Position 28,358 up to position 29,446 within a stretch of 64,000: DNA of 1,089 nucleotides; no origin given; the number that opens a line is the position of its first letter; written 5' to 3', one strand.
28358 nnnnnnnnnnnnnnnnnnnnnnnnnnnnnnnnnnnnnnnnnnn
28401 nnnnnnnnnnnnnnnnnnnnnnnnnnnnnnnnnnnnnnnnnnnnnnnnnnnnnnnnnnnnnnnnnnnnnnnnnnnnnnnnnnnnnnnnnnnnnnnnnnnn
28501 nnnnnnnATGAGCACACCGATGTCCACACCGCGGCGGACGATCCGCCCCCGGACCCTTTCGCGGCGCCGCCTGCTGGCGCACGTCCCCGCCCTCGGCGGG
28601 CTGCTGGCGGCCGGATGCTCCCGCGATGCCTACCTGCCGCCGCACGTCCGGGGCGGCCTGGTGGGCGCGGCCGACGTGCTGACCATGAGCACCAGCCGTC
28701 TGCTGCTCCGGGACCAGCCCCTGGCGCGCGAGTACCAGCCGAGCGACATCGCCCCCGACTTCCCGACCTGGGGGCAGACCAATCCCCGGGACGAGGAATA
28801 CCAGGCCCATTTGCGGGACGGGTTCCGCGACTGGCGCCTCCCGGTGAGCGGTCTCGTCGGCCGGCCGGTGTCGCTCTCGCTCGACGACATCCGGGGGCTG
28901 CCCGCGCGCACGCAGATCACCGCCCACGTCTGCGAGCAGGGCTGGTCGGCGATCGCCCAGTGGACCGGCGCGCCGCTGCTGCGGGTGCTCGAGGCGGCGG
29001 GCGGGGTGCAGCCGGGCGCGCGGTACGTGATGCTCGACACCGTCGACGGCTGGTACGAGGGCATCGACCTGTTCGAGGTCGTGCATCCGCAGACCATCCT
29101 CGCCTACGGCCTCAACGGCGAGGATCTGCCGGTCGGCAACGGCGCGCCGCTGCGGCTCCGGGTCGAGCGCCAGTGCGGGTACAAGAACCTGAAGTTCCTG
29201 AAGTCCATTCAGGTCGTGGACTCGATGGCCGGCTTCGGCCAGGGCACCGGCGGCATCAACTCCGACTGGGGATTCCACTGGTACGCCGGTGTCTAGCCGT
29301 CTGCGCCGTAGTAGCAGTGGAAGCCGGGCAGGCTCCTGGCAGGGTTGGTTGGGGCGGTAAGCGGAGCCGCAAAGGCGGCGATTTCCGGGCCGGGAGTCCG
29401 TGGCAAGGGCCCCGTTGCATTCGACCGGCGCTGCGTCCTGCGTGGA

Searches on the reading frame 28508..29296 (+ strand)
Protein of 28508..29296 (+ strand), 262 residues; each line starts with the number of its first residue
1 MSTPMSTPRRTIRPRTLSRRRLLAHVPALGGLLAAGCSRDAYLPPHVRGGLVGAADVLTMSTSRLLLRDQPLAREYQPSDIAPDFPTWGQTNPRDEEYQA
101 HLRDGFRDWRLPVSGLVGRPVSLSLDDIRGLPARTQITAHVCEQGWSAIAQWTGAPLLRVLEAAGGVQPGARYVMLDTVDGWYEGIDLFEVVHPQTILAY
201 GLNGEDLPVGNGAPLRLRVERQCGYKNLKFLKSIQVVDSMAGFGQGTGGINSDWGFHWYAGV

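Call 44: find_encoding_contigs(protein=window:28508-29296:+, flank=10000, max_places=10)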
Protein window:28508-29296:+ (262 aa): 7 contigs read that carry it; 4 places shown.
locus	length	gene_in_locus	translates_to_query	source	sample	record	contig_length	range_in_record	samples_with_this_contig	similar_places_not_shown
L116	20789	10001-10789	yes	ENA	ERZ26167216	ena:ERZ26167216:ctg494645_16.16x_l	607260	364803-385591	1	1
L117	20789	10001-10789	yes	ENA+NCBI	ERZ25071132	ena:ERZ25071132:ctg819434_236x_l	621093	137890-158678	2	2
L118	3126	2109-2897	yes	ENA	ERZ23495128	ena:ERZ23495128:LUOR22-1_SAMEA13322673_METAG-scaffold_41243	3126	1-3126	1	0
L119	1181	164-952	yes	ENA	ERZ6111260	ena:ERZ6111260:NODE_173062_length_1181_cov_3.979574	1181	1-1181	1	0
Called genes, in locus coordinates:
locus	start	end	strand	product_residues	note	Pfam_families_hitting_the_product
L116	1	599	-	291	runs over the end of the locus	PF13490:zf-HC2 (faint), PF22618:RskA_N (faint), PF10099:RskA_C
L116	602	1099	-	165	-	PF04542:Sigma70_r2, PF08281:Sigma70_r4_2, PF04545:Sigma70_r4 (weak)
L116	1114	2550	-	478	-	PF01553:Acyltransferase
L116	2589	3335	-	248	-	PF13489:Methyltransf_23, PF07021:MetW (weak), PF13847:Methyltransf_31, PF08241:Methyltransf_11, PF08242:Methyltransf_12, PF13649:Methyltransf_25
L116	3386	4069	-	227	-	PF00977:His_biosynth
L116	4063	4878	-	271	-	PF00977:His_biosynth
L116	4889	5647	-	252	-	PF00117:GATase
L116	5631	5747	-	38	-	-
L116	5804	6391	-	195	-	PF00475:IGPD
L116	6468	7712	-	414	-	PF00815:Histidinol_dh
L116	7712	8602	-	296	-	PF01634:HisG, PF08029:HisG_C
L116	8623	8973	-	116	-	PF01502:PRA-CH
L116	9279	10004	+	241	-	PF01292:Ni_hydr_CYTB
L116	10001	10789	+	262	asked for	PF00174:Oxidored_molyb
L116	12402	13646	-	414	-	-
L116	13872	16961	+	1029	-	-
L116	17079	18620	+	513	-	PF04107:GCS2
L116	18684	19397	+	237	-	PF26351:DUF8091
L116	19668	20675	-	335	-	PF00106:adh_short, PF13561:adh_short_C2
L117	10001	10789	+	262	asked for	PF00174:Oxidored_molyb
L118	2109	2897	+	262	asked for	PF00174:Oxidored_molyb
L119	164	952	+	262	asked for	PF00174:Oxidored_molyb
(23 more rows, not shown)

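Call 56: search_protein_families(library=pfam, proteins=[L116:12402-13646:-], max_evalue=0.01)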
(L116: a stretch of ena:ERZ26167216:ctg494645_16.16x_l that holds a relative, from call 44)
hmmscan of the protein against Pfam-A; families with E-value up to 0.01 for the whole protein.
L116:12402-13646:- (414 aa): 1 family
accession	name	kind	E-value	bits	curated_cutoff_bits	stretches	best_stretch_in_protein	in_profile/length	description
PF00665.32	rve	-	0.0017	19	32.6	1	191-277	6-94/102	Integrase core domain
